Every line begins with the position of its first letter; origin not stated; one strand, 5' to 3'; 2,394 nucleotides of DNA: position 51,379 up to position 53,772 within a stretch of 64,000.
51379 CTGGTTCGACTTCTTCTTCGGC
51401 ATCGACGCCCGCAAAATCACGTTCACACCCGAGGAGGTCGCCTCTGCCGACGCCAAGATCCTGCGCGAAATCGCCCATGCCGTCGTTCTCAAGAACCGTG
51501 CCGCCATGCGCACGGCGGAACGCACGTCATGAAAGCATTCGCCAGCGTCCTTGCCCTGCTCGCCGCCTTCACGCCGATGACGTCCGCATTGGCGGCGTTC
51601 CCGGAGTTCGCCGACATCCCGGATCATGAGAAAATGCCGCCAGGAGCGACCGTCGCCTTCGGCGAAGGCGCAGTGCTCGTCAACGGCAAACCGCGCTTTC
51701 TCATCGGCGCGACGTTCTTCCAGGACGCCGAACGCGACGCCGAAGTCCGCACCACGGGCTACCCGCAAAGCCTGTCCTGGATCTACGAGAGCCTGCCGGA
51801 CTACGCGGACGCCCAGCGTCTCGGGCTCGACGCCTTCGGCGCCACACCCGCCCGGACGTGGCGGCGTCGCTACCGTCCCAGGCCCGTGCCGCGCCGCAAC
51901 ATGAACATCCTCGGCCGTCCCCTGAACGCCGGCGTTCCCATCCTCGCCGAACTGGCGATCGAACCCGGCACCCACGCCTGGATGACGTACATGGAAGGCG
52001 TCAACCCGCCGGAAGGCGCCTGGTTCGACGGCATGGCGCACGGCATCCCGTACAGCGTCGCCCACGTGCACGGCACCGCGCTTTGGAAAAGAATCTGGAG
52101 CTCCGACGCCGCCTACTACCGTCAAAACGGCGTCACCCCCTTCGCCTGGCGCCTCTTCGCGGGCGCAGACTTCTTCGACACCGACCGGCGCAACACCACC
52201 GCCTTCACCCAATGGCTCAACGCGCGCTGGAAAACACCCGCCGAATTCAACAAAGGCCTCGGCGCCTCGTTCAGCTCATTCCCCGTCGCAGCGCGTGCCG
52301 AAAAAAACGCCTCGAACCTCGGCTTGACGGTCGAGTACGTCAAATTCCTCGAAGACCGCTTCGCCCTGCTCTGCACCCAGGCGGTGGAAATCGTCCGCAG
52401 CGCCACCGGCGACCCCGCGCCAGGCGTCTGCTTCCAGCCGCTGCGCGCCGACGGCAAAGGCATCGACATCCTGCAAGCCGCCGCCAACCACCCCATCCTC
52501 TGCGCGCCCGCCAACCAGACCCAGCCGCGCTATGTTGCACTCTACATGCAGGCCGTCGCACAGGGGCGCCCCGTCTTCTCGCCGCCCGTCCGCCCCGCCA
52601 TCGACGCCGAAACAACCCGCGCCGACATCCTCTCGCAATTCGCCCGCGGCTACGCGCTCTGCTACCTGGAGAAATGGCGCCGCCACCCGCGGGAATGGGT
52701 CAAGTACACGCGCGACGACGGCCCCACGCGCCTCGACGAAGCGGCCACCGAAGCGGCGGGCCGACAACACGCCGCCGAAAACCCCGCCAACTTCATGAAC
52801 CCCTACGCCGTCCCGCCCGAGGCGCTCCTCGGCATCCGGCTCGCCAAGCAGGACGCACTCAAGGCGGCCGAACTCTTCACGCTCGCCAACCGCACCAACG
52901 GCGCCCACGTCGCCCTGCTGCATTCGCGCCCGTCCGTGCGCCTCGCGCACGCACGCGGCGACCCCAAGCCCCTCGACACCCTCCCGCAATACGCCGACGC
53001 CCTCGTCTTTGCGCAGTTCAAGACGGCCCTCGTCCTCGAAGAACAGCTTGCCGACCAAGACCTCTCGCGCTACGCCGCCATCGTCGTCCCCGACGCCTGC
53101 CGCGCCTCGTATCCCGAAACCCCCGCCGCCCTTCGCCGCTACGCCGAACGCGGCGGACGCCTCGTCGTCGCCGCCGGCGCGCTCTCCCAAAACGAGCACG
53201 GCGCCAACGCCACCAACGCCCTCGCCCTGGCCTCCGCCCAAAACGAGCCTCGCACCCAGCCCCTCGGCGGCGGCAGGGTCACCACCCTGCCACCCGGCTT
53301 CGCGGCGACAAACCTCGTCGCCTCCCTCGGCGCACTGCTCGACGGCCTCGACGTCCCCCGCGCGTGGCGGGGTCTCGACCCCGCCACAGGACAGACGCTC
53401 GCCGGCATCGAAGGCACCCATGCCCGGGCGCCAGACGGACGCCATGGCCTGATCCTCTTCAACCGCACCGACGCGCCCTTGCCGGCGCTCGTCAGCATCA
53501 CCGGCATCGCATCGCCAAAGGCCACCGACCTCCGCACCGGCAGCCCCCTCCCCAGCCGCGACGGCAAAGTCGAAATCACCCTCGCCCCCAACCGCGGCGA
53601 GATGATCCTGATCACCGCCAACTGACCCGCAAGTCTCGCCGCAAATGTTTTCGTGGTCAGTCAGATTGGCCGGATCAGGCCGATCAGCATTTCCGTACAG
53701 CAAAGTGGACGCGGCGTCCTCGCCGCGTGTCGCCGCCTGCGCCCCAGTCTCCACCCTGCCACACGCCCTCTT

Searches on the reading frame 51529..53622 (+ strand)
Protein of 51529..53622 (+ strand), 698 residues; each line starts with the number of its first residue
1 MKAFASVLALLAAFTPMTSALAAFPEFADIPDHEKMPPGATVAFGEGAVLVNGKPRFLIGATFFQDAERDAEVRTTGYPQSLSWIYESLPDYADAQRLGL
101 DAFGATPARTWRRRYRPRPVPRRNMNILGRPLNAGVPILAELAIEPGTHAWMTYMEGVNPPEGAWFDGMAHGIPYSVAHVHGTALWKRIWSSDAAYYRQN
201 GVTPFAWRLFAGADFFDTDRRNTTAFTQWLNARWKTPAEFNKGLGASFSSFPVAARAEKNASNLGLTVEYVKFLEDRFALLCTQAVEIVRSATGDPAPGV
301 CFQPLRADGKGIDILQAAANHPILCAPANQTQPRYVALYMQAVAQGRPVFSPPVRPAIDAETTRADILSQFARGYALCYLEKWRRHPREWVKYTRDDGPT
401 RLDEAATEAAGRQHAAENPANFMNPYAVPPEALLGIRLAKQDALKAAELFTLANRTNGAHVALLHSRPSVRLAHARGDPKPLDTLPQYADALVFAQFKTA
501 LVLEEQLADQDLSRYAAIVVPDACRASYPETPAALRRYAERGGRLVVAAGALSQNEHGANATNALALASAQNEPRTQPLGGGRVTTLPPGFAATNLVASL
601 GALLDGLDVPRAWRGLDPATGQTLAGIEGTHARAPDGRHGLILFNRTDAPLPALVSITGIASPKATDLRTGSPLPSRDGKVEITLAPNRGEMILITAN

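Call 26: find_related_loci(query=window:51529-53622:+, collection=genome_contigs, flank=10000)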
Query seq(698 aa) (698 aa) in genome_contigs; peptide patterns used: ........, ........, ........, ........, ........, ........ (x = any residue, [..] = any of these).
70 stretches matched a pattern; 1 encode a relative of the query (tblastn E <= 1e-3); 1 distinct loci.
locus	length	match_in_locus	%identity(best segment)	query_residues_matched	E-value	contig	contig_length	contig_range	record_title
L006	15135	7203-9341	44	1-695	0e+0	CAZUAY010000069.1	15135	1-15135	MAG TPA_asm: uncultured Lentisphaerales bacterium isolate SRP294416_co3_591 genome assembly, contig: NODE_6909_length_15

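Call 30: search_protein_families(library=pfam, proteins=[L006:9449-10783:+, L006:10844-11899:+, L006:11915-14989:+, L006:7203-9344:+, window:51529-53622:+])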
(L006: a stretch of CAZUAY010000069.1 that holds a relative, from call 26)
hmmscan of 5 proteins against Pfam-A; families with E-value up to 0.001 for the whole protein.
L006:9449-10783:+ (445 aa): 1 family
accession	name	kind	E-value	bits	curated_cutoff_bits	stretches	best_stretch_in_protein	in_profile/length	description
PF04734.18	Ceramidase_alk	-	1.9e-13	50.3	32.1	1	19-208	13-218/509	Neutral/alkaline non-lysosomal ceramidase, N-terminal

L006:10844-11899:+ (352 aa): 4 families
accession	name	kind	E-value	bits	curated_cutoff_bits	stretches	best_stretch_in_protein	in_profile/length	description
PF01408.29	GFO_IDH_MocA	-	3.4e-27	96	24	1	8-123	1-118/120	Oxidoreductase family, NAD-binding Rossmann fold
PF22725.1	GFO_IDH_MocA_C3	-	1.9e-24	86.5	27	1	133-250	1-123/124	GFO/IDH/MocA C-terminal domain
PF02894.22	GFO_IDH_MocA_C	-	5.1e-16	59.6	22.9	1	142-350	6-217/218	Oxidoreductase family, C-terminal alpha/beta domain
PF03447.22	NAD_binding_3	-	1.6e-05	26.1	24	1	32-120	22-112/116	Homoserine dehydrogenase, NAD binding domain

L006:11915-14989:+ (1025 aa): 2 families
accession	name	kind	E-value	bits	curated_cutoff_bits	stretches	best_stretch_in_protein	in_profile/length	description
PF05170.20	AsmA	-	3.6e-20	72.7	29.8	2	17-165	4-141/607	AsmA family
PF05359.17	DUF748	-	7.4e-19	67.8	50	1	1-152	1-145/1037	Domain of Unknown Function (DUF748)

L006:7203-9344:+ (714 aa): 0 families

window:51529-53622:+ (698 aa): 0 families

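Call 51: find_homologous_proteins(query=window:51529-53622:+, max_evalue=1e-30)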
Query window:51529-53622:+ (698 aa): 21 proteins with E <= 1e-30 among 8000 candidates.
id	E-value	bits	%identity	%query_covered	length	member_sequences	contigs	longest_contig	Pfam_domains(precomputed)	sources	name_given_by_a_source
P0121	0.0e+0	1589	100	100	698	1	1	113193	-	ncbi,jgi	ncbi:MAG: hypothetical protein ACOX9C_00250 [Kiritimatiellia bacterium]|jgi:hypothetical protein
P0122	0.0e+0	1149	73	95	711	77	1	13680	-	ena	-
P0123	0.0e+0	1127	72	100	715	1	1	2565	-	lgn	-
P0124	0.0e+0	1109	71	100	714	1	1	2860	-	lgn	-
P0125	0.0e+0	1075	68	98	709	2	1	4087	-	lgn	-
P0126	3.6e-293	992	64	100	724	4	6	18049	-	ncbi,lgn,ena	-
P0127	1.6e-198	679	48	99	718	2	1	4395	-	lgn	-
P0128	5.1e-191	655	48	96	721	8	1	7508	-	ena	-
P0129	3.6e-182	625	44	99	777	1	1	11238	-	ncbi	-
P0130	4.1e-182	625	44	100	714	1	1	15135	-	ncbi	-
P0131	8.6e-178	611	45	95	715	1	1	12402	-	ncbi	-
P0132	1.2e-177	611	42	100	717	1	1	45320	-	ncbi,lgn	-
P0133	1.9e-177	610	44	100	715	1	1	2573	PF08532.17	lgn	-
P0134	2.5e-157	543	41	95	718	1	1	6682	-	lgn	-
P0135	2.5e-102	362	37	86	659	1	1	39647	-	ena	-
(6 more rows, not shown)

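Call 52: find_encoding_contigs(protein=P0122, flank=8000, max_places=2)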
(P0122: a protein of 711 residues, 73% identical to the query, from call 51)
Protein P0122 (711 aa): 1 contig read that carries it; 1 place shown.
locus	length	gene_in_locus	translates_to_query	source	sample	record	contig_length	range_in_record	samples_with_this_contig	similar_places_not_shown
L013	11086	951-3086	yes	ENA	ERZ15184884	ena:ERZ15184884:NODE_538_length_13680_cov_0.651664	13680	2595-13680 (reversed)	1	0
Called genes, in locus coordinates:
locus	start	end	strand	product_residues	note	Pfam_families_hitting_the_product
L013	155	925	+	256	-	PF16227:DUF4886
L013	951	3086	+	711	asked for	-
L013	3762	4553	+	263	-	PF04338:DUF481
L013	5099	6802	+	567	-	PF00587:tRNA-synt_2b, PF04073:tRNA_edit, PF03129:HGTP_anticodon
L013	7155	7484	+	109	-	PF18291:HU-HIG (weak), PF00216:Bac_DNA_binding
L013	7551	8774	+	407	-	PF01409:tRNA-synt_2d (weak), PF13393:tRNA-synt_His, PF00587:tRNA-synt_2b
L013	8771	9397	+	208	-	PF07685:GATase_3 (weak), PF00117:GATase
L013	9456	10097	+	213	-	PF09517:RE_Eco29kI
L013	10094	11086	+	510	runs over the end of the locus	PF00145:DNA_methylase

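Call 53: find_encoding_contigs(protein=P0126, flank=8000, max_places=3)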
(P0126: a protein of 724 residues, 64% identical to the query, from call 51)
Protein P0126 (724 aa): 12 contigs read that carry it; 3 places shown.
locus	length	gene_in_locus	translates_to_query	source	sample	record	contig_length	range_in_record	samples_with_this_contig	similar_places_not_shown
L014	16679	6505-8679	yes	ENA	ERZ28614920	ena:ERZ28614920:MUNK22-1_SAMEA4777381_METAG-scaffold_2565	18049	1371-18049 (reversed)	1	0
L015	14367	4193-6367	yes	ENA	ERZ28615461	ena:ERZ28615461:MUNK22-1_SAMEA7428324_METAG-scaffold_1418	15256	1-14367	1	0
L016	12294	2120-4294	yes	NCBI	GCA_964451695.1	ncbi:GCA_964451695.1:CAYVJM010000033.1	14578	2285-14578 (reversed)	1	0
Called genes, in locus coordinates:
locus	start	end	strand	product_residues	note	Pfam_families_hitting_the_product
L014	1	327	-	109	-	?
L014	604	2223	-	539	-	PF00589:Phage_integrase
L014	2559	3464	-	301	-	-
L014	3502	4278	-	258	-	PF00106:adh_short, PF08659:KR, PF13561:adh_short_C2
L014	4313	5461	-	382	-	PF01408:GFO_IDH_MocA, PF22685:Gal80p_C-like (weak), PF02894:GFO_IDH_MocA_C, PF22725:GFO_IDH_MocA_C3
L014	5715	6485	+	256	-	PF16227:DUF4886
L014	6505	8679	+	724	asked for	-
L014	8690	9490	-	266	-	PF00535:Glycos_transf_2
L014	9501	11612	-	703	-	-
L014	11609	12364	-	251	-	-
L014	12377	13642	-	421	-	-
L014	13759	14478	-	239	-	PF18912:DZR_2, PF00156:Pribosyltran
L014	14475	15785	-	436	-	PF04413:Glycos_transf_N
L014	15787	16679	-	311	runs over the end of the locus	-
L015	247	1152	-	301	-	-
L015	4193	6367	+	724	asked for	-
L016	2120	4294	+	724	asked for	-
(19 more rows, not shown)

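Call 61: find_encoding_contigs(protein=P0121, flank=10000, max_places=6)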
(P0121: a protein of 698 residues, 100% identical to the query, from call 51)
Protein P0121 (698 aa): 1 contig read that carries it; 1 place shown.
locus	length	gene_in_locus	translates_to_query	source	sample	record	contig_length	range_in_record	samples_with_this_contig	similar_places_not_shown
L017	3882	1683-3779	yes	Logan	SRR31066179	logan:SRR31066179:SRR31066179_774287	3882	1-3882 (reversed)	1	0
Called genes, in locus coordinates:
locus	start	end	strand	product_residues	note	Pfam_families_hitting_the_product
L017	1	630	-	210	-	?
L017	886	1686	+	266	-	PF16227:DUF4886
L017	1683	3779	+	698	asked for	-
